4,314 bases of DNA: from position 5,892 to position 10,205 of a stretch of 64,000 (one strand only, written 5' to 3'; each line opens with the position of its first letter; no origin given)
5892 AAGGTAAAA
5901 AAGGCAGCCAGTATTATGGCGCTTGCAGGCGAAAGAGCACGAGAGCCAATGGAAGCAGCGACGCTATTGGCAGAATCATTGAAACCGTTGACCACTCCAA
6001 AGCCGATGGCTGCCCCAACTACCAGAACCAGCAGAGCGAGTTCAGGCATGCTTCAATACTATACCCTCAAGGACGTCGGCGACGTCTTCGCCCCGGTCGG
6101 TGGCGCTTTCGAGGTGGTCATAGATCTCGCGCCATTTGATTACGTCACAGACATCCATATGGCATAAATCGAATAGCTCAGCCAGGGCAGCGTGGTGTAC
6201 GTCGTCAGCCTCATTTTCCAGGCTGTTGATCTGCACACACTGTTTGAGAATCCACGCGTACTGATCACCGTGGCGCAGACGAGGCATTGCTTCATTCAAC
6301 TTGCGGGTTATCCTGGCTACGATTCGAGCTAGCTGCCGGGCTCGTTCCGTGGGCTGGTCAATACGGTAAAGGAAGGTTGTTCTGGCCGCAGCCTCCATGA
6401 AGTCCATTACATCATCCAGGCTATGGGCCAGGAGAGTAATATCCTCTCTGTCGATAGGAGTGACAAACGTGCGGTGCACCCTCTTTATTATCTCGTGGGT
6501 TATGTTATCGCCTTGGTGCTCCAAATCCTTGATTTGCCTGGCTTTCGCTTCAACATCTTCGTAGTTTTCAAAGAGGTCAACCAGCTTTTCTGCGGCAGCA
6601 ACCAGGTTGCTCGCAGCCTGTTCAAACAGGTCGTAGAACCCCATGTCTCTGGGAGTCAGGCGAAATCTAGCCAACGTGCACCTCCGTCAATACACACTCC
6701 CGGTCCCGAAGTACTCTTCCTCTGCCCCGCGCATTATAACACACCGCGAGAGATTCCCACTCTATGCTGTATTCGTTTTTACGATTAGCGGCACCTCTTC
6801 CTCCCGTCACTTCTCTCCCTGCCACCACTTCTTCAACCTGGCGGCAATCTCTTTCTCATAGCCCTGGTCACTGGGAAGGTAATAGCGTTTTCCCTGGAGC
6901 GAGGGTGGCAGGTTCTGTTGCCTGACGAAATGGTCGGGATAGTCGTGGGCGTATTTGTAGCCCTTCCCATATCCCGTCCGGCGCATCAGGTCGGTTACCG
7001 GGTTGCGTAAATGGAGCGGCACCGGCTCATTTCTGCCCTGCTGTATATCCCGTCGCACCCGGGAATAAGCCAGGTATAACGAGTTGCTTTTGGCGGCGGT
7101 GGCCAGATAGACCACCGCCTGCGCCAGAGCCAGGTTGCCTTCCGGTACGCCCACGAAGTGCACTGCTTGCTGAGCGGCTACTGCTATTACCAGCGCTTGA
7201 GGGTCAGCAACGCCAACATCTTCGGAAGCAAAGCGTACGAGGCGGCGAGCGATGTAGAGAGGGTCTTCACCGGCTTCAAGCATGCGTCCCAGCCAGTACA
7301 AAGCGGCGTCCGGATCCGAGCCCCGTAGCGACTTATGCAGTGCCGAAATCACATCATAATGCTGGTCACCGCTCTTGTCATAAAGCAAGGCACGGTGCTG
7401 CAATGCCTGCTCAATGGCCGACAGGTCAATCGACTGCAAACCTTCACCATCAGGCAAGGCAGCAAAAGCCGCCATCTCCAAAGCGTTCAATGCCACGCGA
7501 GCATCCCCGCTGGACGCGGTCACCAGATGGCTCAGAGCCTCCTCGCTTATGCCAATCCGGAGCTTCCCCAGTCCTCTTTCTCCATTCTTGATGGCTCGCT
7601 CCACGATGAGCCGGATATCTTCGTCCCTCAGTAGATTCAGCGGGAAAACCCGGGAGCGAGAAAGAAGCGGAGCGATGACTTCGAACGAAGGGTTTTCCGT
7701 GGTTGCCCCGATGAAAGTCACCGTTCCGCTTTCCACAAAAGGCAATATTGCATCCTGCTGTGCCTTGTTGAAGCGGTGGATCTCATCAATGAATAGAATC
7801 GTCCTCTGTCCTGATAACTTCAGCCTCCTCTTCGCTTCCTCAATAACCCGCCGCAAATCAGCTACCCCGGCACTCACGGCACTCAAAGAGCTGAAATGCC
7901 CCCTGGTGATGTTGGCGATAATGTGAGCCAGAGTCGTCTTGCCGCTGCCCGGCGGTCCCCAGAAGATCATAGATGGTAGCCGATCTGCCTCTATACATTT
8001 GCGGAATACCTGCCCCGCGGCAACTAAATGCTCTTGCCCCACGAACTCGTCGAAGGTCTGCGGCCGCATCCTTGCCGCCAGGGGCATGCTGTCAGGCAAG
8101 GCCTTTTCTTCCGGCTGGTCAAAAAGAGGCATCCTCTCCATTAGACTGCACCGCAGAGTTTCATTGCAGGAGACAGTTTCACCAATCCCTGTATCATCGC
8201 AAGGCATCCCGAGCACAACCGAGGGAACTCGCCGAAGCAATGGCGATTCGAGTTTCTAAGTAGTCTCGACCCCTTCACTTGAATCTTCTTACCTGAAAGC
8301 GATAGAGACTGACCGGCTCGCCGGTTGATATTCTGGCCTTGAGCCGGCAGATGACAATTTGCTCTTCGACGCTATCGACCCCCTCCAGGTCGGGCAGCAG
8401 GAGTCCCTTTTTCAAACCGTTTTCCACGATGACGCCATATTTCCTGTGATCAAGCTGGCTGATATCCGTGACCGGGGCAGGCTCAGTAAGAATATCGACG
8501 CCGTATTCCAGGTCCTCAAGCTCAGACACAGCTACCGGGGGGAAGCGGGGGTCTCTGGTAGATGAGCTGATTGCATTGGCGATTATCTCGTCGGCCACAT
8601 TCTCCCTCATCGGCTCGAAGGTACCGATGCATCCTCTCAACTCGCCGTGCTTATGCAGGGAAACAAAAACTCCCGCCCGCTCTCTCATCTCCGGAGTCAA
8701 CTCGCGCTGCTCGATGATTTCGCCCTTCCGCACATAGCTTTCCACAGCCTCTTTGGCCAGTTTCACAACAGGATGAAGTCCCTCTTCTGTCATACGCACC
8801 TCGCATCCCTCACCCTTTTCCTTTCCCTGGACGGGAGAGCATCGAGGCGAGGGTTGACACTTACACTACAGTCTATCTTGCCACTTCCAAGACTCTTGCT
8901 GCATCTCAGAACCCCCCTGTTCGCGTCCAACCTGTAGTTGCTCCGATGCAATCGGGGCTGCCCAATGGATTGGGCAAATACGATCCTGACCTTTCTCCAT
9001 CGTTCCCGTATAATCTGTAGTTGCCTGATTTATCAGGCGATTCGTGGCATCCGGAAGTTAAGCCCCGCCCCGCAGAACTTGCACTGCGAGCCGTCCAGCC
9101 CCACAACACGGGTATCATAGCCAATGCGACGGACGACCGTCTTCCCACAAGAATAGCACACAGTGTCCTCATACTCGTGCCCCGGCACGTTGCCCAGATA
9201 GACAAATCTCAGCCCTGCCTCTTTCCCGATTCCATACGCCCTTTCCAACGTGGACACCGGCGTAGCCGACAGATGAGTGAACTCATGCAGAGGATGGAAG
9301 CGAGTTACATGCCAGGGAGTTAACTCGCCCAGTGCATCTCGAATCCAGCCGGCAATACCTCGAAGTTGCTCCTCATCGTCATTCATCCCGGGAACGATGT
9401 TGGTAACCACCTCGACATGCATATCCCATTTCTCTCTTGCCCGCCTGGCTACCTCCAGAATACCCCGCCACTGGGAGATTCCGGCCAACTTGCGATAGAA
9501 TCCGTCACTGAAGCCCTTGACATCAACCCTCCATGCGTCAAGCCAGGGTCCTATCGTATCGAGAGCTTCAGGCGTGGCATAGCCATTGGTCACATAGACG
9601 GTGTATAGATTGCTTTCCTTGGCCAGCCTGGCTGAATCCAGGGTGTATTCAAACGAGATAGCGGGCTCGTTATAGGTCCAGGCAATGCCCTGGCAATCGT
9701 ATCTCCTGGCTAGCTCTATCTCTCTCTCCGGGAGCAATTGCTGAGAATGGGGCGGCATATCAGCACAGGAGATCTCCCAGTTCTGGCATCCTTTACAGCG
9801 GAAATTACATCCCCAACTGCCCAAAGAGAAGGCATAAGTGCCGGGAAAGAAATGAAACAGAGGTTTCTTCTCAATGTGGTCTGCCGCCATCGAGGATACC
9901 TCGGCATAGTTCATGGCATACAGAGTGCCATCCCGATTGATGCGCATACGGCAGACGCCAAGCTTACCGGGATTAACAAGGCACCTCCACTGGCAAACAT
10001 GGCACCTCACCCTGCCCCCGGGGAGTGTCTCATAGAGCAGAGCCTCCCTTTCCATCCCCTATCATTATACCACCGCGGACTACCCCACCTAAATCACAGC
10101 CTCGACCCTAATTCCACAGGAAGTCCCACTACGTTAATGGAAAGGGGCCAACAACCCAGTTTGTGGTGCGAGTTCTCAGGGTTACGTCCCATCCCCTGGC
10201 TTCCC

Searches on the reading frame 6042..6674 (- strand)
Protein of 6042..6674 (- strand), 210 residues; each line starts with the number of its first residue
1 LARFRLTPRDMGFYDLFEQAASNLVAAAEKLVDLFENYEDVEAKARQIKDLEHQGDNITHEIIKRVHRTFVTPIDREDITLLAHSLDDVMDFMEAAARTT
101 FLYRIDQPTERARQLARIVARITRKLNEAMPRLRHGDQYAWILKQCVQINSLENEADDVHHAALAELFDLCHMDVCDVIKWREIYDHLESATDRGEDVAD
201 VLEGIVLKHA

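Call 24: search_protein_families(library=pfam, proteins=[window:6042-6674:-], max_evalue=0.001)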
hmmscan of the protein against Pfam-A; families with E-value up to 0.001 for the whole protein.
window:6042-6674:- (210 aa): 1 family
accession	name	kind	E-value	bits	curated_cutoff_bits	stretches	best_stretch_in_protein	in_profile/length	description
PF01865.21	PhoU_div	-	7.6e-31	107.6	24.4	1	12-207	12-213/214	Protein of unknown function DUF47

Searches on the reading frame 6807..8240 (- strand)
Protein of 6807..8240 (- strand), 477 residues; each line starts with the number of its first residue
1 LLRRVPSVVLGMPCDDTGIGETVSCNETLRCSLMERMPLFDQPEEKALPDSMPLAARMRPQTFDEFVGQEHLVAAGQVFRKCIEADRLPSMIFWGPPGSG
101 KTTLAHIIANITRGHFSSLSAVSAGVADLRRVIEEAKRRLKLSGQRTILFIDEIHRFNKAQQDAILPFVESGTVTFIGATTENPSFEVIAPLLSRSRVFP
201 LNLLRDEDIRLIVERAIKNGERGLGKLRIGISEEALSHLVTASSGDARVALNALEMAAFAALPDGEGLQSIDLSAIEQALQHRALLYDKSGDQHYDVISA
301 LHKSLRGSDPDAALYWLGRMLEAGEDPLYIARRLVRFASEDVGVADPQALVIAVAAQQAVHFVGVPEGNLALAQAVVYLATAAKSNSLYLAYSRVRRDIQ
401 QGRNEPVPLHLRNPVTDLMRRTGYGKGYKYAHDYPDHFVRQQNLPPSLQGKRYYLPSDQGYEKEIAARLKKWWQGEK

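Call 24: search_protein_families(library=pfam, proteins=[window:6807-8240:-], max_evalue=0.001)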
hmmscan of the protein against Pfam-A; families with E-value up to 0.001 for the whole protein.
window:6807-8240:- (477 aa): 12 families
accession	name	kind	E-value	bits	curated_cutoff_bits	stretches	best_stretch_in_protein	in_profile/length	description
PF12002.13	MgsA_C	-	2.4e-71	239.5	27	1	307-473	1-167/167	MgsA AAA+ ATPase C terminal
PF16193.11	AAA_assoc_2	-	1.7e-27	95.9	34.3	1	226-306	2-81/81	AAA C-terminal domain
PF00004.35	AAA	-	3.8e-16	60.2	21.2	1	91-197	1-122/131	ATPase family associated with various cellular activities (AAA)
PF05496.18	RuvB_N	-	4.2e-15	56.3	27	1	58-175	1-114/159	Holliday junction DNA helicase RuvB P-loop domain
PF13191.12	AAA_16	-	1.8e-05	25.7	32.6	0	82-113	18-50/167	AAA ATPase domain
PF01078.27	Mg_chelatase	-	2.8e-05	24.1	20.3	0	90-111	24-45/207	Magnesium chelatase, subunit ChlI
PF00158.32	Sigma54_activat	-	0.0001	22.5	20.2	0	145-184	93-132/168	Sigma-54 interaction domain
PF07728.20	AAA_5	-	0.00024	21.5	22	0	91-176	2-97/139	AAA domain (dynein-related subfamily)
PF13173.12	AAA_14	-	0.00025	21.5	27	1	92-172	6-88/129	AAA domain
PF07724.20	AAA_2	-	0.00079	19.9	27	0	89-175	4-105/166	AAA domain (Cdc48 subfamily)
PF14532.12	Sigma54_activ_2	-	0.00088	20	25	0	94-180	27-107/138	Sigma-54 interaction domain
PF13401.12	AAA_22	-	0.00089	20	27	0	90-112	7-29/130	AAA domain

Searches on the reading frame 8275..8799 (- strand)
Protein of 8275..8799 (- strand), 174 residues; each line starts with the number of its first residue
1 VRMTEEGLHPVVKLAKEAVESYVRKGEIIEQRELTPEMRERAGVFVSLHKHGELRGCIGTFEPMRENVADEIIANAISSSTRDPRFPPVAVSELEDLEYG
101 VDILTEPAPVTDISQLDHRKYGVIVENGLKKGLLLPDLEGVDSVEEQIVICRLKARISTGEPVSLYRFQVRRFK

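Call 24: search_protein_families(library=pfam, proteins=[window:8275-8799:-], max_evalue=0.001)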
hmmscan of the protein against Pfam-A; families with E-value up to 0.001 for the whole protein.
window:8275-8799:- (174 aa): 1 family
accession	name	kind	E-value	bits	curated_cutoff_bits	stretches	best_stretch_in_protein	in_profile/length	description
PF01871.22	AMMECR1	-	4.6e-46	156.8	25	1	12-173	1-168/168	AMMECR1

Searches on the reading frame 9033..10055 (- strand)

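Call 24: search_protein_families(library=pfam, proteins=[window:9033-10055:-], max_evalue=0.001)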
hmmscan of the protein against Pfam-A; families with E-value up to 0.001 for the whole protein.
window:9033-10055:- (340 aa): 2 families
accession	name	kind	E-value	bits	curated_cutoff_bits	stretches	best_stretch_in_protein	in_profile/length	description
PF04055.27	Radical_SAM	-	5.3e-18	66.2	29.5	1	82-230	6-161/166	Radical SAM superfamily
PF13353.11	Fer4_12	-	0.00038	21.2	22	1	81-165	13-98/137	4Fe-4S single cluster domain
